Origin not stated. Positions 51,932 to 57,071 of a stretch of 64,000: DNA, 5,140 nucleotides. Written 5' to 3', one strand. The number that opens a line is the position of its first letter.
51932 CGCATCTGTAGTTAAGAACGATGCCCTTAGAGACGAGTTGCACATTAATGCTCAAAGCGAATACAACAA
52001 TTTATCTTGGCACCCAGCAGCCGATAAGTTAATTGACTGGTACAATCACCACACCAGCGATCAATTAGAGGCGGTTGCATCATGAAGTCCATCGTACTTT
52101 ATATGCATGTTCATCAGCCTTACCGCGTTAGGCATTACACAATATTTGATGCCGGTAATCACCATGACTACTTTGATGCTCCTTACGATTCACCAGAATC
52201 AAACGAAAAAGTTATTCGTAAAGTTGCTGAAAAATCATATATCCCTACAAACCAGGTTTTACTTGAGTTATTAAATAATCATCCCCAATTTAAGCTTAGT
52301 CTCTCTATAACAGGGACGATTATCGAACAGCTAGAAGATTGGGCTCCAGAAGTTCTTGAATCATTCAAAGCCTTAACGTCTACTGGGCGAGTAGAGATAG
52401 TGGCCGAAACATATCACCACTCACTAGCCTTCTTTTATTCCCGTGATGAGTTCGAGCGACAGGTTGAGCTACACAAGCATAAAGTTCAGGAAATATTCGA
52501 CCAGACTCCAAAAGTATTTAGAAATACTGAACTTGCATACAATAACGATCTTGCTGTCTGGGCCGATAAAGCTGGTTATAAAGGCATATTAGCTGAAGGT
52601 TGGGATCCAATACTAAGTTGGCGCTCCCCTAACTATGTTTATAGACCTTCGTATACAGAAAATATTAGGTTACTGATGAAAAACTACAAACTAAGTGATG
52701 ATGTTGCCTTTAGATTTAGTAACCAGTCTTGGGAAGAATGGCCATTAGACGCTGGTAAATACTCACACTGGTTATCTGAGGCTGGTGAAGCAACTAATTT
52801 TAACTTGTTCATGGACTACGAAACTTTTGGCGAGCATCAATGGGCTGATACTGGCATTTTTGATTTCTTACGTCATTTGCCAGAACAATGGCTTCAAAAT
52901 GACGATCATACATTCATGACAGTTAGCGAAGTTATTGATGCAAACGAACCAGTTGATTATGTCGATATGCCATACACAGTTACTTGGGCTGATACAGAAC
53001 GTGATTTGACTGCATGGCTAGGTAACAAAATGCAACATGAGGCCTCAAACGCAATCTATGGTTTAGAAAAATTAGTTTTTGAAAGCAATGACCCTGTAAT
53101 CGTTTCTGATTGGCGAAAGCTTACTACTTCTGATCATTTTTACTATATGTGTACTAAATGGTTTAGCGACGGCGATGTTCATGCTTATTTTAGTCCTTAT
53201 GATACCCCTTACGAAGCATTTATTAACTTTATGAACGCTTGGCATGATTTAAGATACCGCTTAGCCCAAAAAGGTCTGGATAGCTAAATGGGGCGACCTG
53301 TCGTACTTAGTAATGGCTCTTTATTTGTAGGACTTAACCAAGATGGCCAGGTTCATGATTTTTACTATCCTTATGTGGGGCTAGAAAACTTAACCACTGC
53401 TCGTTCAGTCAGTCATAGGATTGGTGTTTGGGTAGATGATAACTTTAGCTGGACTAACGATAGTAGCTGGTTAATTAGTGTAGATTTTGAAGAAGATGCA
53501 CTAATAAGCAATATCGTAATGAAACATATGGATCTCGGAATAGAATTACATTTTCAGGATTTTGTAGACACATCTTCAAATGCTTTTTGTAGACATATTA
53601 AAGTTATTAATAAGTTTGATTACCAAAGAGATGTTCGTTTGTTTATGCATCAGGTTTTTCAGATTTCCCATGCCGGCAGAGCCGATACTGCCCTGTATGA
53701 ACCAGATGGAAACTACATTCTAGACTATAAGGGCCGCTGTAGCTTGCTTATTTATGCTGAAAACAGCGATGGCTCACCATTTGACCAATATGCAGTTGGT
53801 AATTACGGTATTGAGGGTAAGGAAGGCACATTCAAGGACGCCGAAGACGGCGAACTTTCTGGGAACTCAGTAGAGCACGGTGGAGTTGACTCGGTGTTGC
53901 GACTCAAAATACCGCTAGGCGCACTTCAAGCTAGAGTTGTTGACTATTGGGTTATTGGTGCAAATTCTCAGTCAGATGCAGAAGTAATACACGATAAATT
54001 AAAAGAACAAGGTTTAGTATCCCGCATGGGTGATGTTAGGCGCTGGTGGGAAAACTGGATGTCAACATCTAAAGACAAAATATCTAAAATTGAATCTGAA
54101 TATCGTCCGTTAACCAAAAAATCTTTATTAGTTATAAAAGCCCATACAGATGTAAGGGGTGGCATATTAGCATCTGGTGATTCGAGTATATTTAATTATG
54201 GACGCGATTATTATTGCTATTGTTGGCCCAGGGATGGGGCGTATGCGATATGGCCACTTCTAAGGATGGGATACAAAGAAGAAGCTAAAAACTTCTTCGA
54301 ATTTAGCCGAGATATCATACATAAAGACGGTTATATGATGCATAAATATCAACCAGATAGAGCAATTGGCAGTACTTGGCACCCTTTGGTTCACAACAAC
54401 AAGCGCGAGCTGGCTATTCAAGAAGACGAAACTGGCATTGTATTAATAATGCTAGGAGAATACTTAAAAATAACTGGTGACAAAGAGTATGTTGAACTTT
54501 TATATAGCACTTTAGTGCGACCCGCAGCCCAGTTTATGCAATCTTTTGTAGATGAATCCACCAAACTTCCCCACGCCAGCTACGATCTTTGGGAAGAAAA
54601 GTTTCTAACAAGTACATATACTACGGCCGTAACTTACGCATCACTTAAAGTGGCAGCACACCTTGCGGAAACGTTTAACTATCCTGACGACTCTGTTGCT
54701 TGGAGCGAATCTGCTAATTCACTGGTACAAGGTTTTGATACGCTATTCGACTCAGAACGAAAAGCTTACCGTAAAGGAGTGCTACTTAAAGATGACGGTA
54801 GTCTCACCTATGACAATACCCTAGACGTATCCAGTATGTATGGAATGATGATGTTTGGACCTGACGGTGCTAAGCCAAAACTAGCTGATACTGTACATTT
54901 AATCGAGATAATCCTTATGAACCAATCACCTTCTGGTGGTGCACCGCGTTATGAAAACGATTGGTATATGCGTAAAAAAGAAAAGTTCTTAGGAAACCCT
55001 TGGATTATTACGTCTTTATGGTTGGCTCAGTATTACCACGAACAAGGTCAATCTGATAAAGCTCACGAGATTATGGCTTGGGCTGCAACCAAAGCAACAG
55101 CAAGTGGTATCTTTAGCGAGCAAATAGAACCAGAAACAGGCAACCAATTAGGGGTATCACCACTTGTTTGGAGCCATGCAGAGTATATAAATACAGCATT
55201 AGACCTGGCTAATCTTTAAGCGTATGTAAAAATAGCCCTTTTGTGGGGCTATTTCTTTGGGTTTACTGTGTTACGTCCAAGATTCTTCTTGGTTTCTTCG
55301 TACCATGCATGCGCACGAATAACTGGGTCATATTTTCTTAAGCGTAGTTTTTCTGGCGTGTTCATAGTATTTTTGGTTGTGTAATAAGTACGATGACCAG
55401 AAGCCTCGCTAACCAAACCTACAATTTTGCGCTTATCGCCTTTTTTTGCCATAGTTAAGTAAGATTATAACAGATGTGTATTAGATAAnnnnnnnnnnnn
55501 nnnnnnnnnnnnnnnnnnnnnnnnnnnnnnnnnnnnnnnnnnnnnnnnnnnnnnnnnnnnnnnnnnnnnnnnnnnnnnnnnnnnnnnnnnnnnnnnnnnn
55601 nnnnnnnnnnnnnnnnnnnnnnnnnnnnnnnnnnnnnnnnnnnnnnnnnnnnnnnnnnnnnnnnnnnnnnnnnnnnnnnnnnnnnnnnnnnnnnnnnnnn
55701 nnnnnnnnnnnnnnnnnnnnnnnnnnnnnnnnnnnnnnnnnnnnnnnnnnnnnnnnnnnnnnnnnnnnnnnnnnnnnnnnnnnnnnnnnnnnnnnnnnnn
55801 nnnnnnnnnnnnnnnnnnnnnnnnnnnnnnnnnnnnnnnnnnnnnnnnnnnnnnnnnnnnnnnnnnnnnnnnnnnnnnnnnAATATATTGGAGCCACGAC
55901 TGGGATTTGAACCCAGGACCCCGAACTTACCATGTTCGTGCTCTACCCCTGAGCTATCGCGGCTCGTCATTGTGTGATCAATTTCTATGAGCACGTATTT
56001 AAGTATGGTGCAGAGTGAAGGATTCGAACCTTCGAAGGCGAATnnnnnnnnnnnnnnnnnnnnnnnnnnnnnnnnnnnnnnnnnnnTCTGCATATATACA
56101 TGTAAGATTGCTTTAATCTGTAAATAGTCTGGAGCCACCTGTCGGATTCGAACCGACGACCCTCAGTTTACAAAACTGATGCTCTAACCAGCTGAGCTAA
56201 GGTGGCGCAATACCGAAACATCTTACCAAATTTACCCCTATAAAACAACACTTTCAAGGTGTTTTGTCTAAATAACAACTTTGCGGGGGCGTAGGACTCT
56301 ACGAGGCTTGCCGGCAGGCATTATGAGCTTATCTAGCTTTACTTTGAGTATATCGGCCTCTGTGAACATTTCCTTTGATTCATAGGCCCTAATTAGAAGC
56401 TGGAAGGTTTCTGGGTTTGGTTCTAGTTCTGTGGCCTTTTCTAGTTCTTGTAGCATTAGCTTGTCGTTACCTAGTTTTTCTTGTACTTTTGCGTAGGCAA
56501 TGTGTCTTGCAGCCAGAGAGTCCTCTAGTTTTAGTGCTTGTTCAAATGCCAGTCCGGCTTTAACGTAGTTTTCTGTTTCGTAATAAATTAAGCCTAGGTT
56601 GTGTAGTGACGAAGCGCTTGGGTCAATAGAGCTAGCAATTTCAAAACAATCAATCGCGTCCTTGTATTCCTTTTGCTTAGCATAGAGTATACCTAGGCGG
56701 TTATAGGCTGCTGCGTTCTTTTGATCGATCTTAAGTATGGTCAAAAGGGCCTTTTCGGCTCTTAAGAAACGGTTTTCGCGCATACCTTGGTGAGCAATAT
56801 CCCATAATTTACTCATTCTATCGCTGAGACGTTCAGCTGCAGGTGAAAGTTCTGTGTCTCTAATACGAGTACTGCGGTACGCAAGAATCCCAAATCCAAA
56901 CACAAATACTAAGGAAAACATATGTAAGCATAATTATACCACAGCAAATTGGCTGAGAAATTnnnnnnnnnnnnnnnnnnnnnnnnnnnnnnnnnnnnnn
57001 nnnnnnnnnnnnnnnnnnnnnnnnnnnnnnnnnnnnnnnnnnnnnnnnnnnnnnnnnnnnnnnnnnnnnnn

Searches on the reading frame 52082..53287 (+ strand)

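Call 45: search_protein_families(library=pfam, proteins=[window:52082-53287:+], max_evalue=0.001)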
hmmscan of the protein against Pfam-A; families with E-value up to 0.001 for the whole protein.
window:52082-53287:+ (401 aa): 2 families
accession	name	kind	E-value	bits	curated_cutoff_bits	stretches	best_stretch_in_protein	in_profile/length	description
PF03065.20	Glyco_hydro_57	-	5.2e-71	239.8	21.2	1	5-297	1-291/291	Glycosyl hydrolase family 57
PF01522.26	Polysacc_deac_1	-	9.2e-07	29.3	23.1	1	88-168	44-123/124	Polysaccharide deacetylase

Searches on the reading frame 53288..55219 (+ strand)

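Call 45: search_protein_families(library=pfam, proteins=[window:53288-55219:+], max_evalue=0.001)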
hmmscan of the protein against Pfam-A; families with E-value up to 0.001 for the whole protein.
window:53288-55219:+ (643 aa): 2 families
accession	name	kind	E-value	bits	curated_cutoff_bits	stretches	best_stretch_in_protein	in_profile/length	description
PF00723.27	Glyco_hydro_15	-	2.8e-25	89.6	22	1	290-637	23-426/427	Glycosyl hydrolases family 15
PF22422.2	MGH1-like_GH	-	6.5e-05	23.1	27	1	441-624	171-351/356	Mannosylglycerate hydrolase MGH1-like glycoside hydrolase domain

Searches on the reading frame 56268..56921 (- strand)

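Call 71: search_protein_families(library=pfam, proteins=[window:56268-56921:-], max_evalue=0.001)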
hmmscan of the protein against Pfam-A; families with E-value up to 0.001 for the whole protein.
window:56268-56921:- (217 aa): 16 families
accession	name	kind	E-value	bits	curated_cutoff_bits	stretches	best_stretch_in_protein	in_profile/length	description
PF07719.23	TPR_2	-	4e-15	55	27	2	70-102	1-33/34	Tetratricopeptide repeat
PF00515.34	TPR_1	-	9.9e-15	54.1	27.8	2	70-102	1-33/34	Tetratricopeptide repeat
PF13181.12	TPR_8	-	1.6e-11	43.9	25.7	0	70-101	1-32/34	Tetratricopeptide repeat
PF13424.12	TPR_12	-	4.8e-10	39.9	30.1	1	103-166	3-67/77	Tetratricopeptide repeat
PF13414.12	TPR_11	-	2.4e-08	34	26.8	0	80-115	4-40/42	TPR repeat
PF13432.12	TPR_16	-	1.1e-07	32.6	32.7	1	48-102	9-63/65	Tetratricopeptide repeat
PF13428.12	TPR_14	-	1.2e-07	32.1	23.5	0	140-178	4-43/44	Tetratricopeptide repeat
PF13374.12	TPR_10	-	1.2e-07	31.9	27.5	0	70-94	2-26/42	Tetratricopeptide repeat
PF13176.12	TPR_7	-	5e-07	29.7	27.9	0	105-133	1-29/36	Tetratricopeptide repeat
PF23914.1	TPR_CcmH_CycH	-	6.5e-07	29.8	42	0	50-99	101-150/158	Cytochrome c-type biogenesis protein H TPR domain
PF14559.12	TPR_19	-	1.3e-06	29.1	25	1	48-108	3-63/68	Tetratricopeptide repeat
PF13431.12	TPR_17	-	2.5e-06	27.8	24.4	1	59-90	2-33/34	Tetratricopeptide repeat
PF13371.12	TPR_9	-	2e-05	25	35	0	47-105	6-64/73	Tetratricopeptide repeat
PF25063.1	ARM_TT21_C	-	2.8e-05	24.5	35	1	42-99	101-158/209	Tetratricopeptide repeat protein 21 C-terminal ARM domain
PF12895.13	ANAPC3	-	0.00024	21.7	27.2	1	83-152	2-71/82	Anaphase-promoting complex, cyclosome, subunit 3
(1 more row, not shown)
